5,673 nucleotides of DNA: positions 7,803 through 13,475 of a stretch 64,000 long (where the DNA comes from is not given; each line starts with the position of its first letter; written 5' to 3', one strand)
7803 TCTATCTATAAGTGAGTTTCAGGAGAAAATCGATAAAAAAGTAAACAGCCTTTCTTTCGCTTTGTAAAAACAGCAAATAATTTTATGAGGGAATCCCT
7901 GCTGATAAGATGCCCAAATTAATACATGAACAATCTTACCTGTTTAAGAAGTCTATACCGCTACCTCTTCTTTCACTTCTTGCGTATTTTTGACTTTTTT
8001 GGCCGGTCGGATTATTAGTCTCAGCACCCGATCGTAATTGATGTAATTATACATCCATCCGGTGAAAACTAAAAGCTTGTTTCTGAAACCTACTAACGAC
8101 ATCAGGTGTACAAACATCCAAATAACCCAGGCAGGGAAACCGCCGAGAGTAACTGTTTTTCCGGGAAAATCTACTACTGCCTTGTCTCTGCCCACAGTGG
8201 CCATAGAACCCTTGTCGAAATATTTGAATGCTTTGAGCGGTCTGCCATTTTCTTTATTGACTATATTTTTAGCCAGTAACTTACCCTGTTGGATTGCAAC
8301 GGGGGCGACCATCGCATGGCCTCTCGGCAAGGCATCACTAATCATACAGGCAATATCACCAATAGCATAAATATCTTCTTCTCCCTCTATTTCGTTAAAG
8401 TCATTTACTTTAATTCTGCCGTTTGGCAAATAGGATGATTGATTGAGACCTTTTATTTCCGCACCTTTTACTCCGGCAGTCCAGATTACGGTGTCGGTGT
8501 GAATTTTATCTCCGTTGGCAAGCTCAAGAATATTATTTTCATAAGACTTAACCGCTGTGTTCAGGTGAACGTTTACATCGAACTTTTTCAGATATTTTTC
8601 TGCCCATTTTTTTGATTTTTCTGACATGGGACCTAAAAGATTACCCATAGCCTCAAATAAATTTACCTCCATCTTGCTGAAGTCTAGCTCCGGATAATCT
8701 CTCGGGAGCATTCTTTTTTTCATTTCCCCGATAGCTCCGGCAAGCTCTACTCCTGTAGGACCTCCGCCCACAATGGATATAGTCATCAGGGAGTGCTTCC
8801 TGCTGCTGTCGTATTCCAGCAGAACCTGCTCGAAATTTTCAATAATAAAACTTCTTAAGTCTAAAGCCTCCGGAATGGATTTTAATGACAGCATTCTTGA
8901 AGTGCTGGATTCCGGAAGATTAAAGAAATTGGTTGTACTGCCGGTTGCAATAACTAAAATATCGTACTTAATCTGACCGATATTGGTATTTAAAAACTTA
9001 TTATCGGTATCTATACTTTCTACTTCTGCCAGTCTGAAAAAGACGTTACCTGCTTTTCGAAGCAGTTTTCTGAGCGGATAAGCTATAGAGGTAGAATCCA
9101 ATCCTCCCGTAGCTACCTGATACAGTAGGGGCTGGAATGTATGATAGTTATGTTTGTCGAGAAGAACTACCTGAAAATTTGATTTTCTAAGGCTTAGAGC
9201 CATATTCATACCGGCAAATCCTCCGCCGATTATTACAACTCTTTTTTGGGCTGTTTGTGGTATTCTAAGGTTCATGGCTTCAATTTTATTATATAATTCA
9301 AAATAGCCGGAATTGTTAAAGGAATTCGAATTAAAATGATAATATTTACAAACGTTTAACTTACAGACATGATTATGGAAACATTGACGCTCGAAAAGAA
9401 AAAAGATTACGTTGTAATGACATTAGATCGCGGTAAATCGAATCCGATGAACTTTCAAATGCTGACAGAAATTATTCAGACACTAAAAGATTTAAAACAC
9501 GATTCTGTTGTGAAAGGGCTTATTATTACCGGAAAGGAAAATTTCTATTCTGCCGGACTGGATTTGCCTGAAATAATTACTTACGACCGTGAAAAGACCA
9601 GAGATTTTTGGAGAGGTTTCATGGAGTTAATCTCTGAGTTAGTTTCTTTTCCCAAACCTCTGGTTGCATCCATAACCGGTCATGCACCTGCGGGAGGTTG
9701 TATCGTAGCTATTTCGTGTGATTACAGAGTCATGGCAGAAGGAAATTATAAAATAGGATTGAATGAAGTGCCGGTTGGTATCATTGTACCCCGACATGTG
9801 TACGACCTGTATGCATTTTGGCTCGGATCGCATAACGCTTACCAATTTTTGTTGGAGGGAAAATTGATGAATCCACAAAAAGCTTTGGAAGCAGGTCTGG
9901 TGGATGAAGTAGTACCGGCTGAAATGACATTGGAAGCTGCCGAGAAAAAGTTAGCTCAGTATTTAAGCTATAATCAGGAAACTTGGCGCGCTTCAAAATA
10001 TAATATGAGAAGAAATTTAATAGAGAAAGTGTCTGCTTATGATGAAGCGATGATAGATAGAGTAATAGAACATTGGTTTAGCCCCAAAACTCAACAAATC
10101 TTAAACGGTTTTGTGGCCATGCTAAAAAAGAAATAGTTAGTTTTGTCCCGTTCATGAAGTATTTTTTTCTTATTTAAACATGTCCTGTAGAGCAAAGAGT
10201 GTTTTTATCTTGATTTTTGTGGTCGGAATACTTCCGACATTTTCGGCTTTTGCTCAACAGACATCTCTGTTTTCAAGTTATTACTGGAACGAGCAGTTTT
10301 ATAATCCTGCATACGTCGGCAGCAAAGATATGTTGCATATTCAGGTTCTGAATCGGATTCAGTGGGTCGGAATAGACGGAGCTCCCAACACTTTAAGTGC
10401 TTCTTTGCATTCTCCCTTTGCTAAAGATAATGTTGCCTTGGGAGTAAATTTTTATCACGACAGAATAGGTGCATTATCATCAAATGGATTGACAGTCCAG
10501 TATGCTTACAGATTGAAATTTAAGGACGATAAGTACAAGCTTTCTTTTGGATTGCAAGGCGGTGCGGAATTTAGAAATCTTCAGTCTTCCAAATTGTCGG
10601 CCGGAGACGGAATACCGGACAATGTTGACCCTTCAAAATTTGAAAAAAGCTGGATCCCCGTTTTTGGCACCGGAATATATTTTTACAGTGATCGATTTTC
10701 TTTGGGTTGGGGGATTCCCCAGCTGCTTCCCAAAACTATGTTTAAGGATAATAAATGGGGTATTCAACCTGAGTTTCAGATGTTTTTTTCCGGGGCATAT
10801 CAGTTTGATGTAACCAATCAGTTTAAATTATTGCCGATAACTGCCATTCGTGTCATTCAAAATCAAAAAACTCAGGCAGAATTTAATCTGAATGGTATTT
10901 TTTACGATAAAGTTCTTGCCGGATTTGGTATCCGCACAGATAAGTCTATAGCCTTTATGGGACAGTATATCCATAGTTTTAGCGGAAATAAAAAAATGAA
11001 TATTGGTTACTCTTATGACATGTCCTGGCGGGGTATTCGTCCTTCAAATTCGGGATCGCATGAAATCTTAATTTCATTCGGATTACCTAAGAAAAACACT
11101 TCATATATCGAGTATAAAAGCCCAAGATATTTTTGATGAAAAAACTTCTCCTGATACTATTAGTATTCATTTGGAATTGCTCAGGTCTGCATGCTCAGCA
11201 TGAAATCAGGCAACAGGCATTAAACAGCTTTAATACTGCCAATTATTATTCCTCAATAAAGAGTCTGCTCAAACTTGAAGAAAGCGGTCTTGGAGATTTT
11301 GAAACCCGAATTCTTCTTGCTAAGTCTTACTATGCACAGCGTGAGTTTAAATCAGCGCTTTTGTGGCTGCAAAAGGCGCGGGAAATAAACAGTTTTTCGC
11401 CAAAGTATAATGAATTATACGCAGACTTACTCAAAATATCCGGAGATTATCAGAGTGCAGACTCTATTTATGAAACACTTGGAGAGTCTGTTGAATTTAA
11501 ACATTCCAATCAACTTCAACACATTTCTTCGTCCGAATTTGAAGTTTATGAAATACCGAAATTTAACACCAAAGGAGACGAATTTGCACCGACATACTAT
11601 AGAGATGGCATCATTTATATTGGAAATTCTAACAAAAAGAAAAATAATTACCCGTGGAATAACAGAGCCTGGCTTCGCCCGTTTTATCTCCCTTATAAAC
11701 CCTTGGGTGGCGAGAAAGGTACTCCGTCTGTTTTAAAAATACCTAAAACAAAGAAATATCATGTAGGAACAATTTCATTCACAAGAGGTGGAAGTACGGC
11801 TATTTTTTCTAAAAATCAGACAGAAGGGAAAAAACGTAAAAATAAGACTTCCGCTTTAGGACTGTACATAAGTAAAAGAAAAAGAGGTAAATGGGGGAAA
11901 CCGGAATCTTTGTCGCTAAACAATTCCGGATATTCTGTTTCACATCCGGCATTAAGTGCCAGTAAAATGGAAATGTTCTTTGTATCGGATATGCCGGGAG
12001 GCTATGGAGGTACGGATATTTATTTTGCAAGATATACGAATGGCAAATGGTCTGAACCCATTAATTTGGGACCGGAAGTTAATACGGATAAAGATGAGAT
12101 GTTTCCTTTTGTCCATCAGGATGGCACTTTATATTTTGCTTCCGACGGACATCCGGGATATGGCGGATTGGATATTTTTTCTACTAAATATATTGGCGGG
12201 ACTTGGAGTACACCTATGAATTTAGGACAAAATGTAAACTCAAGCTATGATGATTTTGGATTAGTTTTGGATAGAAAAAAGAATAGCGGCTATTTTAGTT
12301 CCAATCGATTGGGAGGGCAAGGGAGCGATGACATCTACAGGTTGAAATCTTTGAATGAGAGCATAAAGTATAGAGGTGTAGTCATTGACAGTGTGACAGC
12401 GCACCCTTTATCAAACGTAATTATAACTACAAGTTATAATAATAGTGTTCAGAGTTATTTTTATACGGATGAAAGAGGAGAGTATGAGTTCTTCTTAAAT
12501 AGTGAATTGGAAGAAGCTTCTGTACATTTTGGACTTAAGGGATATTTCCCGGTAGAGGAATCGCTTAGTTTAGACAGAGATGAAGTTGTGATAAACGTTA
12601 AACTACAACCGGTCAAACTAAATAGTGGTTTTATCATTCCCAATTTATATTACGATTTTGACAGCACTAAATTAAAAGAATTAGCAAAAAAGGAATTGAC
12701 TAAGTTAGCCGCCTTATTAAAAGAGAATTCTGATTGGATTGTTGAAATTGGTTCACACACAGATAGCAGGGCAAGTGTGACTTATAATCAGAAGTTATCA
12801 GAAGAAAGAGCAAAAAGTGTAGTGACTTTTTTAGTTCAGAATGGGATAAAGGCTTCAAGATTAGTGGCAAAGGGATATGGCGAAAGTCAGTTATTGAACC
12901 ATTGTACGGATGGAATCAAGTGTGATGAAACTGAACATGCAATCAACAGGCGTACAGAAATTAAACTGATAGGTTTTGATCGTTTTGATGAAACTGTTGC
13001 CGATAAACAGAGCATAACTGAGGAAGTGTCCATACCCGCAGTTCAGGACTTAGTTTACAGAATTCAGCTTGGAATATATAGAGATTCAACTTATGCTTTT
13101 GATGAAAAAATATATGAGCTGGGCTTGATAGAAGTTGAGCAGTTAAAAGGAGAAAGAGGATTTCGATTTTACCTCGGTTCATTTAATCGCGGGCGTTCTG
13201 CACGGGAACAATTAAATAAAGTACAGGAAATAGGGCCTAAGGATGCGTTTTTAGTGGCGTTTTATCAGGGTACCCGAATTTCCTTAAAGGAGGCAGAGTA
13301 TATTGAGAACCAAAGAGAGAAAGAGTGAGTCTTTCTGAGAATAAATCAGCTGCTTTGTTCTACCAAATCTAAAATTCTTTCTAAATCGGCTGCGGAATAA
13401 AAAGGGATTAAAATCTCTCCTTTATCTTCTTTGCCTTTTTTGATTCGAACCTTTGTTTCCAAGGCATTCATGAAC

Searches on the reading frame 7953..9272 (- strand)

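Call 63: search_protein_families(library=pfam, proteins=[window:7953-9272:-], max_evalue=0.00001)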
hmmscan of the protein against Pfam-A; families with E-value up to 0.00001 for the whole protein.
window:7953-9272:- (439 aa): 8 families
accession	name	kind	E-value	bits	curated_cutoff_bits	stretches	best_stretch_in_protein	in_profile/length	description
PF07992.20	Pyr_redox_2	-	1.7e-48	166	26.1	1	11-330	2-291/291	Pyridine nucleotide-disulphide oxidoreductase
PF00070.33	Pyr_redox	-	2.4e-11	44.4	22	0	165-246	2-68/82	Pyridine nucleotide-disulphide oxidoreductase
PF22366.1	NDH2_C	-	7.7e-11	42.4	27.7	1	354-410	2-57/62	NDH2 C-terminal domain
PF01266.30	DAO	-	5.8e-10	39.7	27.9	0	11-41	1-31/353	FAD dependent oxidoreductase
PF13738.12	Pyr_redox_3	-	5.9e-08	32.7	30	0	13-43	1-32/305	Pyridine nucleotide-disulphide oxidoreductase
PF01134.28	GIDA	-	4.4e-07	29.7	22.1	0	12-89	2-74/391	Glucose inhibited division protein A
PF13450.12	NAD_binding_8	-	6.5e-07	30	21.9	0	14-42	1-29/68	NAD(P)-binding Rossmann-like domain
PF03486.20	HI0933_like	-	2.1e-06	27.8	50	0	11-42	2-33/244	HI0933-like protein Rossmann domain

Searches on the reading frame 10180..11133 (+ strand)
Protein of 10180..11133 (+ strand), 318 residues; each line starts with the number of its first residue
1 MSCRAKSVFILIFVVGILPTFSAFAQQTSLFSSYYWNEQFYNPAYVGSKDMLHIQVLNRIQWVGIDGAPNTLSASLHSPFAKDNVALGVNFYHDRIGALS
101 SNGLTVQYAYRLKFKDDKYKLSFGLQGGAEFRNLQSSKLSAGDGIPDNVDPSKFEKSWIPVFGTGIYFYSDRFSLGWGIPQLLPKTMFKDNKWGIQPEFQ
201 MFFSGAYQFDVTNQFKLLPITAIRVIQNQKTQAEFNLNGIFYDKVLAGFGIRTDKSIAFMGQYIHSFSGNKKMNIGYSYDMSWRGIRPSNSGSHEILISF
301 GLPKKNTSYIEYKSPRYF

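Call 93: search_protein_families(library=pfam, proteins=[window:10180-11133:+], max_evalue=0.0001)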
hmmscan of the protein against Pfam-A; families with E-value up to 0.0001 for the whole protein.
window:10180-11133:+ (318 aa): 1 family
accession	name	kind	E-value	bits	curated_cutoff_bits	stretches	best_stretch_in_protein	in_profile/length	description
PF11751.14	PorP_SprF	-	7.1e-60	203.3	22.3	1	24-300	2-273/273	Type IX secretion system membrane protein PorP/SprF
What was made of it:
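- T9SS in this genome: the same window encodes a PorP/SprF protein (10180-11136, E 7e-60, call 93). A PorP/SprF gene is present in the window at 10180-11136 (call 93).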

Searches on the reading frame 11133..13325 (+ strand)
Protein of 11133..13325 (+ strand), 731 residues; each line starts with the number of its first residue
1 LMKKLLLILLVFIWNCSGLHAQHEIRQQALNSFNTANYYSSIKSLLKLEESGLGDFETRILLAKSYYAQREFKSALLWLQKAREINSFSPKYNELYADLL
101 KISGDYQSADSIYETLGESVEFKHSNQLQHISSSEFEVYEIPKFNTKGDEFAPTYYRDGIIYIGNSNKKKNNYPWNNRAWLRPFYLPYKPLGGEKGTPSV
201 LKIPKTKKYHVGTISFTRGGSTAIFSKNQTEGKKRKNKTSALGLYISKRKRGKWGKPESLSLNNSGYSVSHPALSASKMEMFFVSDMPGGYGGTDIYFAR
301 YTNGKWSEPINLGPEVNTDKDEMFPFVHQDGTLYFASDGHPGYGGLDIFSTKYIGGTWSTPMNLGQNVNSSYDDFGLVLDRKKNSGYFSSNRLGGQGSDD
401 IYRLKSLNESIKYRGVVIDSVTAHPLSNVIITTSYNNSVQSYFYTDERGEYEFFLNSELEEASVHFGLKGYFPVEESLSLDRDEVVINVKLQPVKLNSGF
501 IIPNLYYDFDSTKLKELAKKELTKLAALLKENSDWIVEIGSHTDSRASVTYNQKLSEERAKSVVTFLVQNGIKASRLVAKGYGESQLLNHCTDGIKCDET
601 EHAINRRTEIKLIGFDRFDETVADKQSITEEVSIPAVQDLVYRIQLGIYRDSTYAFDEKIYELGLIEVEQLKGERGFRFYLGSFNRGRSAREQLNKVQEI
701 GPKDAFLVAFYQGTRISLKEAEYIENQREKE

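Call 63: search_protein_families(library=pfam, proteins=[window:11133-13325:+], max_evalue=0.00001)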
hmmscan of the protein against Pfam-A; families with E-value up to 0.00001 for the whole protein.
window:11133-13325:+ (731 aa): 2 families
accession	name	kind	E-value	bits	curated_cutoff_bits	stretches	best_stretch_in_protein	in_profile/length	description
PF00691.25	OmpA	-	1e-18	67.9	27.2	1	506-593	1-90/98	OmpA family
PF07676.18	PD40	-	3.8e-07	30.3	20.9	1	312-349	1-37/38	WD40-like Beta Propeller Repeat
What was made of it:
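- An OmpA/PD40 protein follows it (11133-13328, call 63).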
